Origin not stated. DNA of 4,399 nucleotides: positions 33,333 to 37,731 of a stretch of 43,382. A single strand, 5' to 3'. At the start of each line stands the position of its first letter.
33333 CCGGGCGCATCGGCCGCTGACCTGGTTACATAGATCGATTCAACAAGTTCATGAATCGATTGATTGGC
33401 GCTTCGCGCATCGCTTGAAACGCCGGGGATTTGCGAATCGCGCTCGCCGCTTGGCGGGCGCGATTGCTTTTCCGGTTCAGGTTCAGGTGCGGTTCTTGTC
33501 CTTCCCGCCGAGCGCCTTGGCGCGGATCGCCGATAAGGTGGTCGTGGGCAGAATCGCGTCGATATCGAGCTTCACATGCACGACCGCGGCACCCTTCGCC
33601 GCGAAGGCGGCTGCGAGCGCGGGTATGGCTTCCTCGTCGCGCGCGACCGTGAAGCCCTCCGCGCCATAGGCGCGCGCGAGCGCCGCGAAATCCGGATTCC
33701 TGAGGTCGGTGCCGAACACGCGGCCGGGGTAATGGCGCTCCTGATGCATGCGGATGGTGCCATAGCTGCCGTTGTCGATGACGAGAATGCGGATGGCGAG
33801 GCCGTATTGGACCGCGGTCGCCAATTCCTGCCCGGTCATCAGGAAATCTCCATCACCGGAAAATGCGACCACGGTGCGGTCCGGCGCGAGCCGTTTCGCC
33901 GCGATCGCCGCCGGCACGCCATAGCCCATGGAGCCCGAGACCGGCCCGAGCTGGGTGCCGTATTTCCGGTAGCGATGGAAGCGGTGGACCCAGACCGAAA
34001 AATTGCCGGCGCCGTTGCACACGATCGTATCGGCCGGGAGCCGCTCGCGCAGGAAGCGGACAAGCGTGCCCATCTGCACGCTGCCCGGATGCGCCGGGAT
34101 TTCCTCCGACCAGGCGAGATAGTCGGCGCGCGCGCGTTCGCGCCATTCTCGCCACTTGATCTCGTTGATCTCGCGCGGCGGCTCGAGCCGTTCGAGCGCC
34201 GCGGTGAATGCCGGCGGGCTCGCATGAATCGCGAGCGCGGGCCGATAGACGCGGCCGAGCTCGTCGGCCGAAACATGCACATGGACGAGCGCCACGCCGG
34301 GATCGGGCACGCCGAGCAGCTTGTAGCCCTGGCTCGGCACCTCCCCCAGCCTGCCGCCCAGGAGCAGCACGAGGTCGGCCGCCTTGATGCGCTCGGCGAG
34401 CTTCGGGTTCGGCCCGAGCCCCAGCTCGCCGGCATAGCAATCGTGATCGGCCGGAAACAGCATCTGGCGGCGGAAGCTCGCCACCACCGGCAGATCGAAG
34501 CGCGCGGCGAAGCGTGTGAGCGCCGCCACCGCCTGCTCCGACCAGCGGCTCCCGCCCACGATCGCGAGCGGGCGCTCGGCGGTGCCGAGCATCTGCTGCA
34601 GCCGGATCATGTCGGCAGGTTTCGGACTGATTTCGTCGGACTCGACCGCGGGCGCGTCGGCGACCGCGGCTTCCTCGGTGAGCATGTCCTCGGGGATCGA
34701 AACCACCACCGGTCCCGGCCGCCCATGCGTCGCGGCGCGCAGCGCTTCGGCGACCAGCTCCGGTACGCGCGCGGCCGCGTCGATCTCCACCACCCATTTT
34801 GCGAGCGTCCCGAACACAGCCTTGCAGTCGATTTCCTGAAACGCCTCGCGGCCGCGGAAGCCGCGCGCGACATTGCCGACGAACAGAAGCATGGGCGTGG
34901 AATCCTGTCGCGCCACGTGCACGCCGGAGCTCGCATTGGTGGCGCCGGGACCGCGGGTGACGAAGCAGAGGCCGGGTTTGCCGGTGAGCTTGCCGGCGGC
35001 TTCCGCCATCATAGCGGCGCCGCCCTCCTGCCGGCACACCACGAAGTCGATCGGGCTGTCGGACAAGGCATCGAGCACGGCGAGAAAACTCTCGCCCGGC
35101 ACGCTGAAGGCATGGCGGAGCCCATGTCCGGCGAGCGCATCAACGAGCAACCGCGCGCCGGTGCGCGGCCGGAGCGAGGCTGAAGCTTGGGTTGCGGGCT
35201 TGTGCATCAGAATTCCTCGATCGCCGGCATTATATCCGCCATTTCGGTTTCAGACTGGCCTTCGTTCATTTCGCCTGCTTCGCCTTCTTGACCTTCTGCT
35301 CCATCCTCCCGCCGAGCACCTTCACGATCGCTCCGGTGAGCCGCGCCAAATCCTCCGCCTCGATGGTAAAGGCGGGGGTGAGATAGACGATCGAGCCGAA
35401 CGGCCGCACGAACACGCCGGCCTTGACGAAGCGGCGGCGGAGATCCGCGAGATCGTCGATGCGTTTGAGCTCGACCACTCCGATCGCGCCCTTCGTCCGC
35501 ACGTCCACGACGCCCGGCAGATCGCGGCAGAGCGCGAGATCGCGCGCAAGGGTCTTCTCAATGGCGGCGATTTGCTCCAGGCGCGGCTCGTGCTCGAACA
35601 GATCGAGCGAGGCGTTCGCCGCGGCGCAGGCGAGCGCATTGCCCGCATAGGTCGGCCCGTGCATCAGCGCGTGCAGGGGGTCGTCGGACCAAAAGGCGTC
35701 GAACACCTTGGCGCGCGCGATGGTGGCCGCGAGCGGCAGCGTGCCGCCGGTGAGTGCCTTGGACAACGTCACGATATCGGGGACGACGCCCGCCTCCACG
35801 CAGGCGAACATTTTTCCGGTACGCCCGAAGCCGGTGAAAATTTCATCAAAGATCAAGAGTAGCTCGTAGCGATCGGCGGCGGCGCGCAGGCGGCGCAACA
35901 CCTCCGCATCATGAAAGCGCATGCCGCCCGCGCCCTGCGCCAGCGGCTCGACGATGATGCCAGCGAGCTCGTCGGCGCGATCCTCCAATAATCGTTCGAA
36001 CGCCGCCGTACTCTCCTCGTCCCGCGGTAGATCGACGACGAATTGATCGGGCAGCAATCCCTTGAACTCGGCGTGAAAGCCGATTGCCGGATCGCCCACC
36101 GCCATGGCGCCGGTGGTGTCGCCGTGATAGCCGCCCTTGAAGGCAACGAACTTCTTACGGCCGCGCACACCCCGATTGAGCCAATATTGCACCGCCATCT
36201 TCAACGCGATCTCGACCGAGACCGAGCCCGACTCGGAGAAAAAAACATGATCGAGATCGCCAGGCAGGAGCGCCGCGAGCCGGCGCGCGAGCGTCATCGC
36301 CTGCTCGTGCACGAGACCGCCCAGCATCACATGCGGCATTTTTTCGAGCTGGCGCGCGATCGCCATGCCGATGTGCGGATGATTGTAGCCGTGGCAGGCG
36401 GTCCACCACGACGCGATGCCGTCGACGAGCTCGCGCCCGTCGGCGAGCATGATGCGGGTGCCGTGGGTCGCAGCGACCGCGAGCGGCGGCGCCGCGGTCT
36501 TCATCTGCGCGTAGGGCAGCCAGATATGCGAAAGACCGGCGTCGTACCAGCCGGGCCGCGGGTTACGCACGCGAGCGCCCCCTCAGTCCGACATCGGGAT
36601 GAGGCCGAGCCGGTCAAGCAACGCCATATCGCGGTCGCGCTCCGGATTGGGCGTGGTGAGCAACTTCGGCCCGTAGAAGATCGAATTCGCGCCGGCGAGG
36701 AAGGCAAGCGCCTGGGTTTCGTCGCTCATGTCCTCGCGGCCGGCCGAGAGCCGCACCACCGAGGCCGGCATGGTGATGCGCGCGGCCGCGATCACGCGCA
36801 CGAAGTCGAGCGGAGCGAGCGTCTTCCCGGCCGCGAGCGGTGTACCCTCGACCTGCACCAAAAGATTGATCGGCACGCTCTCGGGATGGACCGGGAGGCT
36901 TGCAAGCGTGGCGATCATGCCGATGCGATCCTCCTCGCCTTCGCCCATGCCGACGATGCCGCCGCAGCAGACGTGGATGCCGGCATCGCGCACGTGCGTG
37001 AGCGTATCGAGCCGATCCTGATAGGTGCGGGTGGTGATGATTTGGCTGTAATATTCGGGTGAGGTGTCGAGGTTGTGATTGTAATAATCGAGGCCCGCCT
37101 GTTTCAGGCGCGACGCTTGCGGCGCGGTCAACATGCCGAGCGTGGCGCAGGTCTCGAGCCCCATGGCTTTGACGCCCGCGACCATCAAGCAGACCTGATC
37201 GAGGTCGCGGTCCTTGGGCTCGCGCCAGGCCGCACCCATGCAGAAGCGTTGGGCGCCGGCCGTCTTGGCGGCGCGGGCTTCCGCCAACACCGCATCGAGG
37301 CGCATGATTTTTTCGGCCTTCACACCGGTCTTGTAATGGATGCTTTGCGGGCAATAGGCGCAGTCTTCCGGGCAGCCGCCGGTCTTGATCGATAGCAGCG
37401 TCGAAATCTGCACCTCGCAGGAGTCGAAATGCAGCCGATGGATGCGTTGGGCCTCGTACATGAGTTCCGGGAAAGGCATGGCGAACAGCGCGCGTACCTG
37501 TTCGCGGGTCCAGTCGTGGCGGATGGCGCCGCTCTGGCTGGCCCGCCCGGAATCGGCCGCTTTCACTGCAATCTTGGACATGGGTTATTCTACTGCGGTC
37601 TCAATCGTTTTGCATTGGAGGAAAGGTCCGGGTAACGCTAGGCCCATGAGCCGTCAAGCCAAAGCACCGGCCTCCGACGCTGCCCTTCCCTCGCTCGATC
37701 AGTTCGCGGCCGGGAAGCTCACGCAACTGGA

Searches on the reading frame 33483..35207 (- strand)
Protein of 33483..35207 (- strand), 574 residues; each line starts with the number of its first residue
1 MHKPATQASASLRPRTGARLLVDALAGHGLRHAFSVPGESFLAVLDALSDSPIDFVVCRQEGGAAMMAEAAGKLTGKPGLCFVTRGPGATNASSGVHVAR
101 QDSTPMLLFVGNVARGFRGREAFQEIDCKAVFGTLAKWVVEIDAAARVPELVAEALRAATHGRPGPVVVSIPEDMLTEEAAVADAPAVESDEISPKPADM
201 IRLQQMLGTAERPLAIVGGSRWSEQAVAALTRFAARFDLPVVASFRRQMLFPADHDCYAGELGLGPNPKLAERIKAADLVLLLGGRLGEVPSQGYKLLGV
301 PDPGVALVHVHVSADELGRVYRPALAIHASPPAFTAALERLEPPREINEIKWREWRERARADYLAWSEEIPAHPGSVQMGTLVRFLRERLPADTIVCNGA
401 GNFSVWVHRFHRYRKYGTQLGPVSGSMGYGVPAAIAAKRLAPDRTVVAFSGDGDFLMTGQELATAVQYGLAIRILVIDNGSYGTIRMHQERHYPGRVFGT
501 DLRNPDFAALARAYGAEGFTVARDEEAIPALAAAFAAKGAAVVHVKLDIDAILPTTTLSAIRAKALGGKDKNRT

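Call 12: search_protein_families(library=pfam, proteins=[window:33483-35207:-], max_evalue=0.001)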
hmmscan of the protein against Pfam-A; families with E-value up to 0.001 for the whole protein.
window:33483-35207:- (574 aa): 3 families
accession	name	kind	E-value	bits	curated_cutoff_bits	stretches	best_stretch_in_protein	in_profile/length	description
PF02775.26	TPP_enzyme_C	-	3.5e-45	153.9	21.9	1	399-545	1-151/151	Thiamine pyrophosphate enzyme, C-terminal TPP binding domain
PF02776.23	TPP_enzyme_N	-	7.2e-35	119.8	26.8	1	16-129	2-117/119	Thiamine pyrophosphate enzyme, N-terminal TPP binding domain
PF00205.28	TPP_enzyme_M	-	7.7e-28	97.4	30.4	1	203-338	4-137/137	Thiamine pyrophosphate enzyme, central domain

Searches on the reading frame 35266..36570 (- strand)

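Call 113: search_protein_families(library=pfam, proteins=[window:35266-36570:-], max_evalue=0.00001)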
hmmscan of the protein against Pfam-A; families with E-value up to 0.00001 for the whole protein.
window:35266-36570:- (434 aa): 1 family
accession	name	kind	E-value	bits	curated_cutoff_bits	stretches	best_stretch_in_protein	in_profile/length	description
PF00202.27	Aminotran_3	-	4.9e-107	358.5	30.5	1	27-419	8-403/403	Aminotransferase class-III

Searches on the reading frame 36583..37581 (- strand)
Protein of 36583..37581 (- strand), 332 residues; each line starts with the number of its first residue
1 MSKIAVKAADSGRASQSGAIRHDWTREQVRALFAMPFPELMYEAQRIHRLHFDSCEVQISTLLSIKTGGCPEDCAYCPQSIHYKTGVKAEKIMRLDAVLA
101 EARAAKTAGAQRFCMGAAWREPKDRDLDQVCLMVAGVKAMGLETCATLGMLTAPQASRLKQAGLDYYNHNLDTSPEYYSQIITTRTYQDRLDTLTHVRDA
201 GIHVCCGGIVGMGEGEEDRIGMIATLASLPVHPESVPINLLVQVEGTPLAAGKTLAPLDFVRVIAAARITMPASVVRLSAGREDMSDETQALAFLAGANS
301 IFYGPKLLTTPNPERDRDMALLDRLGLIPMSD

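Call 113: search_protein_families(library=pfam, proteins=[window:36583-37581:-], max_evalue=0.00001)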
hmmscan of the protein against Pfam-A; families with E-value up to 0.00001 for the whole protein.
window:36583-37581:- (332 aa): 2 families
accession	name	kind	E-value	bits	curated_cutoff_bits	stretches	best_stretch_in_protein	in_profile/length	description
PF06968.18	BATS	-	2.8e-27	95.1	22.2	1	237-327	1-87/88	Biotin and Thiamin Synthesis associated domain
PF04055.27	Radical_SAM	-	2.7e-22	80.1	29.5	1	65-223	2-163/166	Radical SAM superfamily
